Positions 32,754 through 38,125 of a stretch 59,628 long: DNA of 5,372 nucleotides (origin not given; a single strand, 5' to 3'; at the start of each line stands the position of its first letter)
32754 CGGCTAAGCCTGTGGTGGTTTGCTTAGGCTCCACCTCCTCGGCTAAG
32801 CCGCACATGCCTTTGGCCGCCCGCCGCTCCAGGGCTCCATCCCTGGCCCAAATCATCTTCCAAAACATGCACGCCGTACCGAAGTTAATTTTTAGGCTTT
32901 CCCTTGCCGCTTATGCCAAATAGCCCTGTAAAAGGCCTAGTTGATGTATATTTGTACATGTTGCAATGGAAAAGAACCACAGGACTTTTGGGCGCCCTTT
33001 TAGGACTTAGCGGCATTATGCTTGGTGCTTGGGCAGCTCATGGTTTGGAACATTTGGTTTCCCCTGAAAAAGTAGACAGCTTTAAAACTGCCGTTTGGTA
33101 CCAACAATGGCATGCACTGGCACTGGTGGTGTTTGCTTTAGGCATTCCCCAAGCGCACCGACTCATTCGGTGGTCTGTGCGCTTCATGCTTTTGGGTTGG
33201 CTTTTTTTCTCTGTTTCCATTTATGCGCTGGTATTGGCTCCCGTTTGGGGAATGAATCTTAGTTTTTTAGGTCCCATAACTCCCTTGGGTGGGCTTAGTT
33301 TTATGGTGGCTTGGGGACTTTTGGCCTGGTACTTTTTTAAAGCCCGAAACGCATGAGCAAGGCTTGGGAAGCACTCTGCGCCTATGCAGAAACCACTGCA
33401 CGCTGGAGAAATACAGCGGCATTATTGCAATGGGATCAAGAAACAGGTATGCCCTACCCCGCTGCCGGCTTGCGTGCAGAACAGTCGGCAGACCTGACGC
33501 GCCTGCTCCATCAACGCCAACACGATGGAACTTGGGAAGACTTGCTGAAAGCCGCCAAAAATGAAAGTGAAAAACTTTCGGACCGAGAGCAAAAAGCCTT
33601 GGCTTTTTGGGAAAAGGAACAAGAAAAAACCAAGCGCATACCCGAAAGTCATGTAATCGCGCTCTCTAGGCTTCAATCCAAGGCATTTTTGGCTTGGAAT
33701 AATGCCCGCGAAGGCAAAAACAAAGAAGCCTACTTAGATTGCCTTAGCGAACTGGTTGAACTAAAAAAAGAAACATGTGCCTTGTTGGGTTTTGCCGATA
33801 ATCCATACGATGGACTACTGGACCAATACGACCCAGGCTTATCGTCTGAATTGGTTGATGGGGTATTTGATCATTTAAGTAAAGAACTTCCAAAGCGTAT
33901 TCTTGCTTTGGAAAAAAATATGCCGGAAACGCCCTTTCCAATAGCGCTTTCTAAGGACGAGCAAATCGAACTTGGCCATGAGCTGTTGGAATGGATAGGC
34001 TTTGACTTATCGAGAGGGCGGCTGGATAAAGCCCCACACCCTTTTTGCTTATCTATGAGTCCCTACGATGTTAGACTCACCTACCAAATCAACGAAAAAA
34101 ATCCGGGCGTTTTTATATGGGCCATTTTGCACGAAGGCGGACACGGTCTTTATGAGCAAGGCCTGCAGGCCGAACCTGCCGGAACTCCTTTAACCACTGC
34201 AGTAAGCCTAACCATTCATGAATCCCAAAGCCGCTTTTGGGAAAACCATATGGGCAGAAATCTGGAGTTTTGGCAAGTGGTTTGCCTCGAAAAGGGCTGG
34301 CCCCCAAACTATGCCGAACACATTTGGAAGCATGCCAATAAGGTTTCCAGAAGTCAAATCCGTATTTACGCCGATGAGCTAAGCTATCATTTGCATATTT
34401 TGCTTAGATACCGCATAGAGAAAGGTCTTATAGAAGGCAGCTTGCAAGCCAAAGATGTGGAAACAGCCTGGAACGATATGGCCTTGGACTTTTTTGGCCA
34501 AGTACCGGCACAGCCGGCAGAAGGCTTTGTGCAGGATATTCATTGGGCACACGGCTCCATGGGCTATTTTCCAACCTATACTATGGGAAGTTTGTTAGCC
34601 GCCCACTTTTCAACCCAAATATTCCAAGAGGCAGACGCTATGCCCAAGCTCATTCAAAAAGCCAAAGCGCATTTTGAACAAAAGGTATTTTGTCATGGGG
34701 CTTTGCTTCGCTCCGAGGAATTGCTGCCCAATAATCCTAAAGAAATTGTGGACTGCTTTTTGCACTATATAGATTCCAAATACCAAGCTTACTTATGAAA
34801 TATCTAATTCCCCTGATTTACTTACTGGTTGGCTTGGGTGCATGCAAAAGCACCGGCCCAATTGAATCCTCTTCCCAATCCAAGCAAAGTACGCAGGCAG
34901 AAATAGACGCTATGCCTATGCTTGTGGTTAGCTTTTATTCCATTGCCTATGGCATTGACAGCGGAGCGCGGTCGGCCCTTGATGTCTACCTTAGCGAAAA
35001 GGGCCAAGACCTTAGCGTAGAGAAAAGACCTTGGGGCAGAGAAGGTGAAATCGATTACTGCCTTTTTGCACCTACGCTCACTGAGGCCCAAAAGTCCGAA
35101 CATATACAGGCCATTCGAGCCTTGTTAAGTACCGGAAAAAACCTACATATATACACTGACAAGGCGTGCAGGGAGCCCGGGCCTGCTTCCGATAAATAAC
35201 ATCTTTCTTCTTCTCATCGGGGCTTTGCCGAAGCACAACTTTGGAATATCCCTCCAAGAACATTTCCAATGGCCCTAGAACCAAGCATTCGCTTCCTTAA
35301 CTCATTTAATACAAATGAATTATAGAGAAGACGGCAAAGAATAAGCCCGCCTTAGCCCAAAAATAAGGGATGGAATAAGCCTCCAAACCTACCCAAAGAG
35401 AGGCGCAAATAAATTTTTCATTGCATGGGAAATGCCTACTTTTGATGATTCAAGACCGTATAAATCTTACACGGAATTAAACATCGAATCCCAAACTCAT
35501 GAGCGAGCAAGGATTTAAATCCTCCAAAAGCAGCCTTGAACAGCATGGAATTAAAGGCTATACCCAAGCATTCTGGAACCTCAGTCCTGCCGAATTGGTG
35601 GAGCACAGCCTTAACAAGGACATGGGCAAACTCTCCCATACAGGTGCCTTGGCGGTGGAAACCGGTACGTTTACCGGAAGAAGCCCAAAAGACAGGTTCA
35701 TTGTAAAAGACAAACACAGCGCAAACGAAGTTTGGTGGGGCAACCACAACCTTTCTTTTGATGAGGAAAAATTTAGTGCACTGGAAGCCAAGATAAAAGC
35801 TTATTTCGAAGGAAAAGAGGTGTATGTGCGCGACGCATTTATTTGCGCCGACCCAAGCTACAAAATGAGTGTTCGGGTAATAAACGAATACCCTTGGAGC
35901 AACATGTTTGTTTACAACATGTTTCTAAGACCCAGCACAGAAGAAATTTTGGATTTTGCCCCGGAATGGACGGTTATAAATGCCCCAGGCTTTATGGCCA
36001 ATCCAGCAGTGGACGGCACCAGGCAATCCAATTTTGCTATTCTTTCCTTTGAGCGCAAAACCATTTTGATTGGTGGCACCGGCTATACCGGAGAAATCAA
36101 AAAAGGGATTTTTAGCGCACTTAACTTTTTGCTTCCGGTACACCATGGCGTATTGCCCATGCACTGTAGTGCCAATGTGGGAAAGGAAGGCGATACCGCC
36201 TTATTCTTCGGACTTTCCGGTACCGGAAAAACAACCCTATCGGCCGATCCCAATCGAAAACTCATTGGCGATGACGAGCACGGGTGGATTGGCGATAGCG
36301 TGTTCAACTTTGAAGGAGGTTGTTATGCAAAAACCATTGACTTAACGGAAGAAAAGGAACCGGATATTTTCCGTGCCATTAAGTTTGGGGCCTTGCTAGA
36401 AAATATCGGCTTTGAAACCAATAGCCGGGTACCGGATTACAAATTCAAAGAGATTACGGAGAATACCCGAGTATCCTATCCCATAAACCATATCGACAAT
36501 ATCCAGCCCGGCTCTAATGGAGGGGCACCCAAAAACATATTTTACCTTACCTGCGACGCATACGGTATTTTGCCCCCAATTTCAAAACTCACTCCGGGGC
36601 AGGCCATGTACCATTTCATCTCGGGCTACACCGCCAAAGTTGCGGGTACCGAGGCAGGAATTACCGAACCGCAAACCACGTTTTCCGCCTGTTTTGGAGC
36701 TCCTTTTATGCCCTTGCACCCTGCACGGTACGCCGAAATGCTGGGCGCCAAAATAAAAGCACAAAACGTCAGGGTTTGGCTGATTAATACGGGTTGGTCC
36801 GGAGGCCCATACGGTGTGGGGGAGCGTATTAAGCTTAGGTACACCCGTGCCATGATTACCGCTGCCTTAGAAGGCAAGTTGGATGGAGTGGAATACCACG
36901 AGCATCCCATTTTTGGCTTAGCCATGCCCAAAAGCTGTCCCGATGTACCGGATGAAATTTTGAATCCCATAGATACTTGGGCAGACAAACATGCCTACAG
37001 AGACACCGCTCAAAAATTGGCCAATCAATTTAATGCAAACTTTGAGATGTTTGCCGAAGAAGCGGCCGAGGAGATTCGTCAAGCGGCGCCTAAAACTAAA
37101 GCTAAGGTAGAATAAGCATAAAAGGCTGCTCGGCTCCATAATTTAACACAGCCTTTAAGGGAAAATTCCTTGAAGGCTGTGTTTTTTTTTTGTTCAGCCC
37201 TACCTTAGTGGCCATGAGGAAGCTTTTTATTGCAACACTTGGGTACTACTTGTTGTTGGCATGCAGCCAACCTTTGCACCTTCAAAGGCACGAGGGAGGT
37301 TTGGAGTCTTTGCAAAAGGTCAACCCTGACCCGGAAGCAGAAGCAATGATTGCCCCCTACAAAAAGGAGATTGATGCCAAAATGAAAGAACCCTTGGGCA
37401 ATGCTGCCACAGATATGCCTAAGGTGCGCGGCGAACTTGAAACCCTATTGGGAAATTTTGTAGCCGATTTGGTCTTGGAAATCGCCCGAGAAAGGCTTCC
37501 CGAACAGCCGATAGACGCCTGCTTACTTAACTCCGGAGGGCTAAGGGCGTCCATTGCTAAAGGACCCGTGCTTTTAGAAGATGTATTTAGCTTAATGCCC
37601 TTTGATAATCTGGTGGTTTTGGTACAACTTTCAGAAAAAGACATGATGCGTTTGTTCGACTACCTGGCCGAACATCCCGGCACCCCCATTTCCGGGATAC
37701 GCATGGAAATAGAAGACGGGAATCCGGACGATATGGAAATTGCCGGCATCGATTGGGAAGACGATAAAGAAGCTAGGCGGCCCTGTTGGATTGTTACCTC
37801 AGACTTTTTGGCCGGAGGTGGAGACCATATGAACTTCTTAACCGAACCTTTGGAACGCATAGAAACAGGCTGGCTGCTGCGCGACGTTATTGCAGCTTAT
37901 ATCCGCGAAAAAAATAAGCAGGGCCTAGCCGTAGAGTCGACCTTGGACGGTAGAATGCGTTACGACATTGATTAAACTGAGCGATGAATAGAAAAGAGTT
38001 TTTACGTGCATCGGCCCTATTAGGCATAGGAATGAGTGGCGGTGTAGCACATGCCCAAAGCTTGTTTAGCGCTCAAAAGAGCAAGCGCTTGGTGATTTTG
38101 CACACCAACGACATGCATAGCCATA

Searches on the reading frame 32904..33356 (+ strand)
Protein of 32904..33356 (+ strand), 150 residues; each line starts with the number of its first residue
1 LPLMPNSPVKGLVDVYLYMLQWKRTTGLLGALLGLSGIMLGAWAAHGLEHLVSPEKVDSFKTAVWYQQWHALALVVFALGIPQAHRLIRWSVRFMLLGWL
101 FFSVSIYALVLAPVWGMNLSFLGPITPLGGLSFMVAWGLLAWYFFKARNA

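Call 69: search_protein_families(library=pfam, proteins=[window:32904-33356:+], max_evalue=0.00001)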
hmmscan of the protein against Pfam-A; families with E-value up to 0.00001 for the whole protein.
window:32904-33356:+ (150 aa): 1 family
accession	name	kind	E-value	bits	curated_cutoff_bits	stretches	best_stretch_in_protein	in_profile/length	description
PF04241.20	DUF423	-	6.7e-22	78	25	1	40-130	1-86/86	Protein of unknown function (DUF423)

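Call 82: find_encoding_contigs(protein=window:32904-33356:+, flank=1500, max_places=10)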
Protein window:32904-33356:+ (150 aa): no gene with exactly this product is on record in the collection.

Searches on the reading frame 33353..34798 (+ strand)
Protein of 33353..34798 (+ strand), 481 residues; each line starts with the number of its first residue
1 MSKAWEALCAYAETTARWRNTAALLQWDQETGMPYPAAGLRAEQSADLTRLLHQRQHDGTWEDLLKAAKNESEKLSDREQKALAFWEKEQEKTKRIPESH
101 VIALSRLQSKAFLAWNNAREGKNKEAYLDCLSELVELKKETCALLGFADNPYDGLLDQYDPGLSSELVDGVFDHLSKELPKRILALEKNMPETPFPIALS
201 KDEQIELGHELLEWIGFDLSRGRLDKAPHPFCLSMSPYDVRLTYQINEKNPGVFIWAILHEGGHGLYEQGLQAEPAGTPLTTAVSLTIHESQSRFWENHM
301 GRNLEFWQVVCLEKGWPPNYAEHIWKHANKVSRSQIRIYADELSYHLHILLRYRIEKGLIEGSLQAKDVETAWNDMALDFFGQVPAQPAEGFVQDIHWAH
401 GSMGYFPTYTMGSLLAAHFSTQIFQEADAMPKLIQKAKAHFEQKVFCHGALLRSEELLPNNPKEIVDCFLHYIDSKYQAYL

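Call 69: search_protein_families(library=pfam, proteins=[window:33353-34798:+], max_evalue=0.00001)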
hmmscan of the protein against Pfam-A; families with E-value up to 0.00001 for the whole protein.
window:33353-34798:+ (481 aa): 1 family
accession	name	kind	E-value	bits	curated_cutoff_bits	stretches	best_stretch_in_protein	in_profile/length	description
PF02074.21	Peptidase_M32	-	1.6e-125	420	25.1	1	11-477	5-489/489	Carboxypeptidase Taq (M32) metallopeptidase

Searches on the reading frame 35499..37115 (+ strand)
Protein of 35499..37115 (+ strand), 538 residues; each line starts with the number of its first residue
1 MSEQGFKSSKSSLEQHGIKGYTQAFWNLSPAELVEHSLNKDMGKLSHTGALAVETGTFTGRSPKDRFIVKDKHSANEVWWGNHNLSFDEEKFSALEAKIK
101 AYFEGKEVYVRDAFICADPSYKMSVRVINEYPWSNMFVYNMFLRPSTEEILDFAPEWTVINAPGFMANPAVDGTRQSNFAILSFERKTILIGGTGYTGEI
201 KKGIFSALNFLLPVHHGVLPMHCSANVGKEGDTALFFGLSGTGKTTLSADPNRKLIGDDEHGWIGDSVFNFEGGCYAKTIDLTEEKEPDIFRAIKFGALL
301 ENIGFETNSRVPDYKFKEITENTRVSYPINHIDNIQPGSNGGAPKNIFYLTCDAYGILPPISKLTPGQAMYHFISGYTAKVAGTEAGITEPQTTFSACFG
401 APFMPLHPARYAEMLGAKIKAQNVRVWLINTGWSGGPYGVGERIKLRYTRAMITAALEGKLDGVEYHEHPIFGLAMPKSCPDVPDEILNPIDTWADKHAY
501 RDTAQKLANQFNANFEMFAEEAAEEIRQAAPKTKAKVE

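Call 69: search_protein_families(library=pfam, proteins=[window:35499-37115:+], max_evalue=0.00001)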
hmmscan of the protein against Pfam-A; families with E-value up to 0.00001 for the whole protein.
window:35499-37115:+ (538 aa): 1 family
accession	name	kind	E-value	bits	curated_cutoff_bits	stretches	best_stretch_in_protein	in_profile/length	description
PF01293.25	PEPCK_ATP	-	7.1e-221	734.3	26.5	1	23-486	2-465/465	Phosphoenolpyruvate carboxykinase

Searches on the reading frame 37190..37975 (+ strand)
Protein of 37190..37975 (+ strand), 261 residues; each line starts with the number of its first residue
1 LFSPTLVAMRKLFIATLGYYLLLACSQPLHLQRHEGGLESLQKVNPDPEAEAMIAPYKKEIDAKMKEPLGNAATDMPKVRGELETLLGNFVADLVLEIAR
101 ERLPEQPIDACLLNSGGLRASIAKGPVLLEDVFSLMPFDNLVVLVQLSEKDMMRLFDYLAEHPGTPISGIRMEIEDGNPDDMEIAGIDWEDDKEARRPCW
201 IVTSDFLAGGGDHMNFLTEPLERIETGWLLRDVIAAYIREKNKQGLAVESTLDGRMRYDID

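Call 69: search_protein_families(library=pfam, proteins=[window:37190-37975:+], max_evalue=0.00001)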
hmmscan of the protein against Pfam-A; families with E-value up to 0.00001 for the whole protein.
window:37190-37975:+ (261 aa): 1 family
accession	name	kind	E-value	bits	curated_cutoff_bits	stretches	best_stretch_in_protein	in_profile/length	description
PF02872.23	5_nucleotid_C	-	3.8e-14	53.5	23.6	1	82-218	19-157/158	5'-nucleotidase, C-terminal domain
